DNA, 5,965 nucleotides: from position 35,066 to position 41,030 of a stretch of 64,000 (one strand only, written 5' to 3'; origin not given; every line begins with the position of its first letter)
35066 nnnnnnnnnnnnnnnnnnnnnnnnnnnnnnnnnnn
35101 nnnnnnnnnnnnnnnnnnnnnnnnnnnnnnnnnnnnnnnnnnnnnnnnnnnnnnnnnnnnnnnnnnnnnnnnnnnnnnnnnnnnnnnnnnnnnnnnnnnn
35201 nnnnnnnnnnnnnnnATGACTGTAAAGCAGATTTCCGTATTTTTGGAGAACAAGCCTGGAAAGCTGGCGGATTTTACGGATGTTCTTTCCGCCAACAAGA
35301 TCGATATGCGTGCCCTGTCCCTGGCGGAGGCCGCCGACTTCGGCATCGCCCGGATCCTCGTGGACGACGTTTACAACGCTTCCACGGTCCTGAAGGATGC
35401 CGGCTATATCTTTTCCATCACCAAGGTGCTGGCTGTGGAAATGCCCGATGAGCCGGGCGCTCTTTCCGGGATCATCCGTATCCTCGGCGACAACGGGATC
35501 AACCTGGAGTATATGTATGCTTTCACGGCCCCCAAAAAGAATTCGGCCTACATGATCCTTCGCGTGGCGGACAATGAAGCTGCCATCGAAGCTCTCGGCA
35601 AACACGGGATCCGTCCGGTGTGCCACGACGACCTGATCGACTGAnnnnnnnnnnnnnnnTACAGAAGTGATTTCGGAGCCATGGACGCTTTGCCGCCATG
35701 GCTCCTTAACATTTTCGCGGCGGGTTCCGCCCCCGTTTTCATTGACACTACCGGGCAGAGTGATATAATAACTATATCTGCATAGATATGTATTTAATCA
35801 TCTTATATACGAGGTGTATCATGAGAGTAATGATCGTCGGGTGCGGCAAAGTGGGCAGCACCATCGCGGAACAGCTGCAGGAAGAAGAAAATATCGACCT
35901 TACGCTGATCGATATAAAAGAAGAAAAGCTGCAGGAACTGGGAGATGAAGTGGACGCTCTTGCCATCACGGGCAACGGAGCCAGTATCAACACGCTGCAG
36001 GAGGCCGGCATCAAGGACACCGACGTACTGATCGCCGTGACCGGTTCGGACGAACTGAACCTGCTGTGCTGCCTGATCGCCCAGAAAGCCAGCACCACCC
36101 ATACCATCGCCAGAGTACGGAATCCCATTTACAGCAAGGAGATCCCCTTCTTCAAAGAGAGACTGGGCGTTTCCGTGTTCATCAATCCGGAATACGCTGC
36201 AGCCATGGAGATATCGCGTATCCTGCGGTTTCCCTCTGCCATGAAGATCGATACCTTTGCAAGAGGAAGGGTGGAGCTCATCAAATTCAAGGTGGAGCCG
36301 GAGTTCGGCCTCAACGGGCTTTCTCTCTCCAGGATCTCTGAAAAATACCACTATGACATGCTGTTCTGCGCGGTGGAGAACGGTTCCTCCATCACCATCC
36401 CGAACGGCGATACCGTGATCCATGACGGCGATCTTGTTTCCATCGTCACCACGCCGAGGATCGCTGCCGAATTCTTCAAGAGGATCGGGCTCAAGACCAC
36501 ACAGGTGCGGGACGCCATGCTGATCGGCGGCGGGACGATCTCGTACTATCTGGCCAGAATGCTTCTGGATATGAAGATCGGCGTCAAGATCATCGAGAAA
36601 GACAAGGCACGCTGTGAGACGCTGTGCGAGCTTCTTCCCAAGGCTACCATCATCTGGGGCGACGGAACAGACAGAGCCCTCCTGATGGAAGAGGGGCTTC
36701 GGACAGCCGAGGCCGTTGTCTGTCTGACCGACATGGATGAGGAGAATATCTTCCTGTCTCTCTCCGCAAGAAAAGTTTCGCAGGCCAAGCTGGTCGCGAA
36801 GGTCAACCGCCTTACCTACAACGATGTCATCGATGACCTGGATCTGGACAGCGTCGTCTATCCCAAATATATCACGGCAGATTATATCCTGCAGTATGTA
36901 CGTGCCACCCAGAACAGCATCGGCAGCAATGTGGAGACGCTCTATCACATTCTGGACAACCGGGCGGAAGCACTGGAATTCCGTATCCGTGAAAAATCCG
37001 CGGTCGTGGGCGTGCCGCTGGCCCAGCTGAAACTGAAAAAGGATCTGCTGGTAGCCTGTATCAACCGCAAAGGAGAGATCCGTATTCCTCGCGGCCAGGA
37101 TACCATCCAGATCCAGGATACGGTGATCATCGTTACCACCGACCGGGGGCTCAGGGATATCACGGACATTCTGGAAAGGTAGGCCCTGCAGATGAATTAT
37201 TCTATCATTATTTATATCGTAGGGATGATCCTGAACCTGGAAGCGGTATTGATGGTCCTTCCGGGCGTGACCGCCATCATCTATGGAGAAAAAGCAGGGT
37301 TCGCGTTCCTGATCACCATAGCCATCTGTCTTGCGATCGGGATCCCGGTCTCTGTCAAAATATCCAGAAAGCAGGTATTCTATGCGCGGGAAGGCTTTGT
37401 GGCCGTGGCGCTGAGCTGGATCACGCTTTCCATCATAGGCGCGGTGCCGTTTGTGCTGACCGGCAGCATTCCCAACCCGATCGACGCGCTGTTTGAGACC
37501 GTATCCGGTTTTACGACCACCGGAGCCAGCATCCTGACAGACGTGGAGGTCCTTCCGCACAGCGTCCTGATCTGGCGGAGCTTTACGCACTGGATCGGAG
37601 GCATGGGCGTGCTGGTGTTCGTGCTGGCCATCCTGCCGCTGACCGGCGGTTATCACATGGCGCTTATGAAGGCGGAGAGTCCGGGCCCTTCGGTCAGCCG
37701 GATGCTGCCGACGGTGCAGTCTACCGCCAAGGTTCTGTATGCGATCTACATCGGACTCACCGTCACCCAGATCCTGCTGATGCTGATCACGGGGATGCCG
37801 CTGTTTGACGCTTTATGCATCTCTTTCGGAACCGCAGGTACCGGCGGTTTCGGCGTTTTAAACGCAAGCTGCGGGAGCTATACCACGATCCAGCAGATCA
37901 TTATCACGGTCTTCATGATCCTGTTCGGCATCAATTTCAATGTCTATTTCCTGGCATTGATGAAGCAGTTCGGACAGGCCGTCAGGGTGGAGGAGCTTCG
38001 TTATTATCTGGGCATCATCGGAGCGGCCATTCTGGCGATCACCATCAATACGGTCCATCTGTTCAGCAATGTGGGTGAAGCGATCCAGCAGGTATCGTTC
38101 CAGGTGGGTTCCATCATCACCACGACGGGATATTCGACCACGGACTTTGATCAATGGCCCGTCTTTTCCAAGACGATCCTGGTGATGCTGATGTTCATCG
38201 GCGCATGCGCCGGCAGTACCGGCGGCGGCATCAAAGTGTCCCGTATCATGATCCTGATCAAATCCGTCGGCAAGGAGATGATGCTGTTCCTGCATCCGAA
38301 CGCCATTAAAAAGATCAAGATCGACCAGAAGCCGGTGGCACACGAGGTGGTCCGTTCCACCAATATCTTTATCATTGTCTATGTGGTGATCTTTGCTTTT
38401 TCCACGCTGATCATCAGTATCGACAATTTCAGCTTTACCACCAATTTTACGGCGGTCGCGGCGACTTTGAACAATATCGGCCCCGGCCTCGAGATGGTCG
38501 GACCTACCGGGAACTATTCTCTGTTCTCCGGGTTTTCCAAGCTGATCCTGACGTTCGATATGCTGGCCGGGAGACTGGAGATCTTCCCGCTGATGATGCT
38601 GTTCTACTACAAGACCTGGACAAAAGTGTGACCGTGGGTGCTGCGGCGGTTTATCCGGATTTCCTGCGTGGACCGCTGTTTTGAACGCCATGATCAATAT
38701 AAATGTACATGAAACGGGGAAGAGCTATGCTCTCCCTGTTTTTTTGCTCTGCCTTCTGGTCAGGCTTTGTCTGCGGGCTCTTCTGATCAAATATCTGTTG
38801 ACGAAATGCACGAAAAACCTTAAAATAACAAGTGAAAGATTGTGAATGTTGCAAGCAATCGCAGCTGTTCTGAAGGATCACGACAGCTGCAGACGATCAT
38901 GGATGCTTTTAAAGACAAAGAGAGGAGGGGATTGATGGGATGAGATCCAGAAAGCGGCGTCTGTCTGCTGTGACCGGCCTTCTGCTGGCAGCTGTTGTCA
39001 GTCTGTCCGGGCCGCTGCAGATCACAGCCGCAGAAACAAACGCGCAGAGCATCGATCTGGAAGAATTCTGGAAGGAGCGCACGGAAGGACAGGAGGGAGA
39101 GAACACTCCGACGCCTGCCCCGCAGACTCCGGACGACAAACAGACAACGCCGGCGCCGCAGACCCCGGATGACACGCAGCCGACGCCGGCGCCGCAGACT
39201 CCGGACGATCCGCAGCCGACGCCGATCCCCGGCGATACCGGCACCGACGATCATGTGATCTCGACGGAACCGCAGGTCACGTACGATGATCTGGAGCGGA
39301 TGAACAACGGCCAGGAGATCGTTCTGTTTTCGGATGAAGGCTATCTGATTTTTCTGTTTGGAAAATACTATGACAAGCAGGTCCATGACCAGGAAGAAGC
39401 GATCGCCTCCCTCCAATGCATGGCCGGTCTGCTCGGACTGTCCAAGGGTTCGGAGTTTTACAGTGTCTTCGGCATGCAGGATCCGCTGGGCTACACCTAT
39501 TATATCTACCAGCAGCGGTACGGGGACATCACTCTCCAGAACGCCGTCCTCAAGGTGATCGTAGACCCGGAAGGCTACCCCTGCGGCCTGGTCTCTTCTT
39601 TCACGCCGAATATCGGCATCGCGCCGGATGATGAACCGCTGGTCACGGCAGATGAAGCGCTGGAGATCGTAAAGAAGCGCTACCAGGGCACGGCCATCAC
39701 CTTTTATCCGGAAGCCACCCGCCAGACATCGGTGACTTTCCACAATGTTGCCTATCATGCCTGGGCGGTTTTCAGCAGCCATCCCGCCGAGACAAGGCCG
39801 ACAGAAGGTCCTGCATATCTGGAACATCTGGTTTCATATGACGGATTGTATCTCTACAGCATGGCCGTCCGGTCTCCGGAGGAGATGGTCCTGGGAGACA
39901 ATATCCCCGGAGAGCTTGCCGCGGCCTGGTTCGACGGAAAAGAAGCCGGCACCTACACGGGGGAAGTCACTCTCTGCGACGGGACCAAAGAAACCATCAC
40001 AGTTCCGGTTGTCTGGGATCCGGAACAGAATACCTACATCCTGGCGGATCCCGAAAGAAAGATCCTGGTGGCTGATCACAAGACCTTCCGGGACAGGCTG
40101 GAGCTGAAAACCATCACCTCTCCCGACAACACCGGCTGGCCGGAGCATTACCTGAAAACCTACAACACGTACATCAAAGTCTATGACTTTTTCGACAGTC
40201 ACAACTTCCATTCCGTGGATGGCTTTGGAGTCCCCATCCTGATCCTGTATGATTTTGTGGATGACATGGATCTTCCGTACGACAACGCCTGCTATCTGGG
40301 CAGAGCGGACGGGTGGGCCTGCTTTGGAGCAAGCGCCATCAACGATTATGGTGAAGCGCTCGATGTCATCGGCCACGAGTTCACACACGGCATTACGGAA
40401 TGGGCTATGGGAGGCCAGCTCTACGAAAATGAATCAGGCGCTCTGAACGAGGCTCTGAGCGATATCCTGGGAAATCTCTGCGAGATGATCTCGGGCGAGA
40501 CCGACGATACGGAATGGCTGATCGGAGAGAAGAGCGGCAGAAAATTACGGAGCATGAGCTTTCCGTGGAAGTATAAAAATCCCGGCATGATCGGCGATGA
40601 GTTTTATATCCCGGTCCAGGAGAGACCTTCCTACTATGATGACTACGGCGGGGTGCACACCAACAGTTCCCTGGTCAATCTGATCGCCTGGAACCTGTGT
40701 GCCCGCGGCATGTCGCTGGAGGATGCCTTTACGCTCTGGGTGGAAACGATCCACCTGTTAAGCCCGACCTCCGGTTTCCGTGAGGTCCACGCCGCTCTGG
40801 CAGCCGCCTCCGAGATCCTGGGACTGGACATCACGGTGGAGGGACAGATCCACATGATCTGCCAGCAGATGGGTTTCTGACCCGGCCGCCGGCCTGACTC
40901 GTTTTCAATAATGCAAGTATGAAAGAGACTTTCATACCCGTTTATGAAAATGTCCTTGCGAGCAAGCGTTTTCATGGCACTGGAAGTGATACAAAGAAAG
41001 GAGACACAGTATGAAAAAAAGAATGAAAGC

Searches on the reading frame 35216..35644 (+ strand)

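Call 7: search_protein_families(library=pfam, proteins=[window:35216-35644:+], max_evalue=0.01)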
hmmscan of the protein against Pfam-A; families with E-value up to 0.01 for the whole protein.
window:35216-35644:+ (142 aa): 7 families
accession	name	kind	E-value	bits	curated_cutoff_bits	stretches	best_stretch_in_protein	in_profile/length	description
PF19571.5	ACT_8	-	1.8e-23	83.3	23.5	1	1-139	1-137/141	ACT domain pair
PF01842.31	ACT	-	3.7e-14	52.6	27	1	71-120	2-51/66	ACT domain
PF22629.2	ACT_AHAS_ss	-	6.9e-12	45.8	27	2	73-126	2-54/67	AHAS small subunit-like ACT domain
PF13291.12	ACT_4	-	5.7e-08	33.8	27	1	5-48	8-51/80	ACT domain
PF13840.12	ACT_7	-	2.8e-05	24.3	27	0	75-127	12-63/65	ACT domain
PF13710.12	ACT_5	-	0.0037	17.5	27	0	79-129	2-51/62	ACT domain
PF22190.2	TTHA0829-like_ACT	-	0.009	16.4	27.4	0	72-86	5-19/70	TTHA0829-like ACT domain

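Call 8: search_protein_families(library=ncbifam, proteins=[window:35216-35644:+], max_evalue=0.01)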
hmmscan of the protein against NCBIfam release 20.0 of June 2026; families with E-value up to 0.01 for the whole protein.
window:35216-35644:+ (142 aa): 11 families
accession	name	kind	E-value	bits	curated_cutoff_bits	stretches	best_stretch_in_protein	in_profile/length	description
NF006352.0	PRK08577.1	equivalog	2.2e-07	31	140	1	3-46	56-99/136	hypothetical protein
NF008864.0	PRK11895.1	equivalog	2.3e-06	27.4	119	0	4-49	4-49/164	acetolactate synthase small subunit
TIGR00119.1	acolac_sm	equivalog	1.6e-05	24.9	56.9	0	69-129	2-62/158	acetolactate synthase small subunit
TIGR01327.1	PGDH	equivalog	0.00023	20.1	454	1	70-120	452-502/525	phosphoglycerate dehydrogenase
NF005113.0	PRK06545.2-5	equivalog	0.00041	19.4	497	0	72-102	315-345/378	prephenate dehydrogenase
NF005111.0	PRK06545.2-3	equivalog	0.0014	17.7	344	0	71-117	304-350/371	prephenate dehydrogenase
NF008759.0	PRK11790.1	equivalog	0.0015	17.3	404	0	8-56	344-392/410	phosphoglycerate dehydrogenase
NF005110.0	PRK06545.2-2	equivalog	0.0018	17.5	385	1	61-122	346-407/423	prephenate dehydrogenase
NF004976.0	PRK06349.1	subfamily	0.0027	16.9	205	0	71-126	351-406/430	homoserine dehydrogenase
TIGR01124.1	ilvA_2Cterm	equivalog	0.0053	15.4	411.3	1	71-122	327-377/499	threonine ammonia-lyase, biosynthetic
NF005107.0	PRK06545.1-5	equivalog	0.0061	15.5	414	0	72-99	298-325/367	prephenate dehydrogenase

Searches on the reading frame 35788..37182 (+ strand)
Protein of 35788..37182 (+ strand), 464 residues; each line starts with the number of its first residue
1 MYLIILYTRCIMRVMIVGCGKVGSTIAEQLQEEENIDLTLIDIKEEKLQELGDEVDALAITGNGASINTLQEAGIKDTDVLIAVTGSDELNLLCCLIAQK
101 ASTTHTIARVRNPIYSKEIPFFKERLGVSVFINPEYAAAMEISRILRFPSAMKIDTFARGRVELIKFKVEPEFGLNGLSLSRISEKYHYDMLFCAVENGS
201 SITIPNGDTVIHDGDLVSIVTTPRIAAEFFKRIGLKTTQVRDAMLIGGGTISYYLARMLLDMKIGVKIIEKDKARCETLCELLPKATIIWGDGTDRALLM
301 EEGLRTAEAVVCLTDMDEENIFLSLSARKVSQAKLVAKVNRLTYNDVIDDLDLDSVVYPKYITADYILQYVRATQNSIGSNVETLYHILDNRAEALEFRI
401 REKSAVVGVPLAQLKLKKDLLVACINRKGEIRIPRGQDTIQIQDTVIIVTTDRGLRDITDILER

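Call 7: search_protein_families(library=pfam, proteins=[window:35788-37182:+], max_evalue=0.01)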
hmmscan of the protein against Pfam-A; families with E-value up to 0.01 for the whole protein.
window:35788-37182:+ (464 aa): 12 families
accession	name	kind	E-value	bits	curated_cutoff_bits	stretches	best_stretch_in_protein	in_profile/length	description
PF02254.24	TrkA_N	-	9.7e-51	171.4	23.8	2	14-134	1-116/116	TrkA-N domain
PF02080.26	TrkA_C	-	2.1e-19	69.6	27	2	397-462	3-70/71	TrkA-C domain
PF03435.24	Sacchrp_dh_NADP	-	6e-08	33.5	25.1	1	14-85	1-76/129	Saccharopine dehydrogenase NADP binding domain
PF01488.26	Shikimate_DH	-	8e-08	32.9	24.3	1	13-90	14-88/138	Shikimate / quinate 5-dehydrogenase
PF13241.12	NAD_binding_7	-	1.4e-07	32.5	22.1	1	13-98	9-82/104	Putative NAD(P)-binding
PF01113.26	DapB_N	-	4.8e-05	23.9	25.6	1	12-90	1-80/124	Dihydrodipicolinate reductase, N-terminus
PF13460.12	NAD_binding_10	-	0.00022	21.6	27.2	1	20-90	4-73/184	NAD(P)H-binding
PF02737.24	3HCDH_N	-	0.00024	21.5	22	0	14-57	2-44/180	3-hydroxyacyl-CoA dehydrogenase, NAD binding domain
PF02558.23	ApbA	-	0.00044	20.3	22.2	1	14-53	1-38/150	Ketopantoate reductase PanE/ApbA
PF01262.27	AlaDh_PNT_C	-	0.0011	18.8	23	0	13-83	30-98/214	Alanine dehydrogenase/PNT, C-terminal domain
PF03807.23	F420_oxidored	-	0.0027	18.7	21.6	0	14-73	2-56/94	NADP oxidoreductase coenzyme F420-dependent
PF03447.22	NAD_binding_3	-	0.009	17.2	24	0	18-88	1-69/116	Homoserine dehydrogenase, NAD binding domain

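Call 8: search_protein_families(library=ncbifam, proteins=[window:35788-37182:+], max_evalue=0.01)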
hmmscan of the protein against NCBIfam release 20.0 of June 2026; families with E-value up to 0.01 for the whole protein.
window:35788-37182:+ (464 aa): 45 families (the best 25 are shown)
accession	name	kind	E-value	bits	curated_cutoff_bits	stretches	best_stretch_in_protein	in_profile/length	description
NF007039.0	PRK09496.3-2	equivalog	1.5e-135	452.5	293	1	12-463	1-445/446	Trk system potassium transporter TrkA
NF007033.0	PRK09496.1-5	equivalog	1.4e-128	429.8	338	1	12-464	1-449/449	Trk system potassium transporter TrkA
NF007041.0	PRK09496.3-4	equivalog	1.4e-113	380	386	1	12-462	1-443/450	Trk system potassium transporter TrkA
NF007035.0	PRK09496.2-2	equivalog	3.3e-112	375.6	521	1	12-463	1-450/455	Trk system potassium transporter TrkA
NF007031.0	PRK09496.1-2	equivalog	2.1e-88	297.4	289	1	12-460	1-449/458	Trk system potassium transporter TrkA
NF007034.0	PRK09496.2-1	subfamily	1.6e-87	294.3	344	1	12-457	1-440/445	Trk system potassium transporter TrkA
NF007032.0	PRK09496.1-4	equivalog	8.1e-86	288.8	309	1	12-456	1-444/457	Trk system potassium transporter TrkA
NF007036.0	PRK09496.2-3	subfamily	1.7e-84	284.2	407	1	12-458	1-443/448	Trk system potassium transporter TrkA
NF007038.0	PRK09496.2-6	equivalog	1.7e-79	267.7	374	1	12-461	1-443/445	Trk system potassium transporter TrkA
NF007030.0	PRK09496.1-1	equivalog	9.9e-73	245.3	371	1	12-454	1-442/458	Trk system potassium transporter TrkA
NF007043.0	PRK09496.3-6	equivalog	1.7e-61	208.3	384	1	12-455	1-437/445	Trk system potassium transporter TrkA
NF007037.0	PRK09496.2-4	equivalog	4.8e-57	193.8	445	1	12-460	1-451/454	Trk system potassium transporter TrkA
NF007040.0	PRK09496.3-3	equivalog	2.8e-52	177.8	455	1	11-461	3-460/462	Trk system potassium transporter TrkA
NF007042.0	PRK09496.3-5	equivalog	2.3e-48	165.1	467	1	12-448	1-449/466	Trk system potassium transporter TrkA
NF003716.0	PRK05326.1-3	equivalog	8.2e-15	54.2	355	2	390-458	409-477/499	potassium/proton antiporter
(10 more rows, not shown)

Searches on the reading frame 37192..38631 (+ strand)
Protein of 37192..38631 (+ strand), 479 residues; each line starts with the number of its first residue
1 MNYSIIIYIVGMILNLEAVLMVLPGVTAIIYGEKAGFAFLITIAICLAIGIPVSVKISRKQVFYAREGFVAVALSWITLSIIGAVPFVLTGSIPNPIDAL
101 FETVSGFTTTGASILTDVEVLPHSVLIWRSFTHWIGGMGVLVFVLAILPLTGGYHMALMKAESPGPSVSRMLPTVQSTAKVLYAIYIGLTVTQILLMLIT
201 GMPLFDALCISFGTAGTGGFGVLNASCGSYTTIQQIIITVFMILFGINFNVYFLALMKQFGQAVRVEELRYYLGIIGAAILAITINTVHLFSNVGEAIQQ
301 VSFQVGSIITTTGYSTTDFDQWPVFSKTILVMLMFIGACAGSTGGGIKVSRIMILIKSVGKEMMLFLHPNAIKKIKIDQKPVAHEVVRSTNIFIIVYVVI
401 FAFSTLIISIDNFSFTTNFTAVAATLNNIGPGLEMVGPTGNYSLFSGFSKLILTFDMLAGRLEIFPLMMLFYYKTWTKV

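Call 33: search_protein_families(library=pfam, proteins=[window:37192-38631:+], max_evalue=0.000001)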
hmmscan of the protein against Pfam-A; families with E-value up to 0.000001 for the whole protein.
window:37192-38631:+ (479 aa): 1 family
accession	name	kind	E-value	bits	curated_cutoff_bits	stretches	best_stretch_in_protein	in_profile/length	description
PF02386.22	TrkH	-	7.8e-61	206.5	27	1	37-472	3-491/502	Cation transport protein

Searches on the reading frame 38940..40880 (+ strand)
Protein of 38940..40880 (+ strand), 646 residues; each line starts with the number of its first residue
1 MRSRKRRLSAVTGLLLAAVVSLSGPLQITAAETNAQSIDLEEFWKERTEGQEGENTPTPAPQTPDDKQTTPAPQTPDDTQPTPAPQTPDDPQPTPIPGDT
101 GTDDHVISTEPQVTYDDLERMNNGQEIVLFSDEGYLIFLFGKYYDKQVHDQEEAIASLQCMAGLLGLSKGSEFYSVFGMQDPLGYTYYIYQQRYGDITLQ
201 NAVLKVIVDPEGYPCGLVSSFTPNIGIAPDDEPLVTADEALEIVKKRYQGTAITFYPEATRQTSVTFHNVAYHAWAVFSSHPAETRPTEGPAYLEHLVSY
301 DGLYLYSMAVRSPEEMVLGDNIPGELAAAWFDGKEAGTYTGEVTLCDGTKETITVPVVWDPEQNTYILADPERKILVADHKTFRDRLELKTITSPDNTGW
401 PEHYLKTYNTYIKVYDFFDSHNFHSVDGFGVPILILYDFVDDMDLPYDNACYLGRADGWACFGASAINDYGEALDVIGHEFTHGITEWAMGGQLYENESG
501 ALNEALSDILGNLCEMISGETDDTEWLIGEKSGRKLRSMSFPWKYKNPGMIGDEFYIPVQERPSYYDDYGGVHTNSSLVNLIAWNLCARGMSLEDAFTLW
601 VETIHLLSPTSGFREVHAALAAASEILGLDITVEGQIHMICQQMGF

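Call 34: search_protein_families(library=pfam, proteins=[window:38940-40880:+], max_evalue=0.000001)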
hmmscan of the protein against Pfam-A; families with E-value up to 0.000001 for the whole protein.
window:38940-40880:+ (646 aa): 2 families
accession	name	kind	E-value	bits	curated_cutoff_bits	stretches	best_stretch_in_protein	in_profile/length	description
PF02868.21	Peptidase_M4_C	-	2.2e-21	76.9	24.4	1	495-626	5-144/165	Thermolysin metallopeptidase, alpha-helical domain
PF01447.24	Peptidase_M4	-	7.9e-10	39.8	22.4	1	359-487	16-145/145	Thermolysin metallopeptidase, catalytic domain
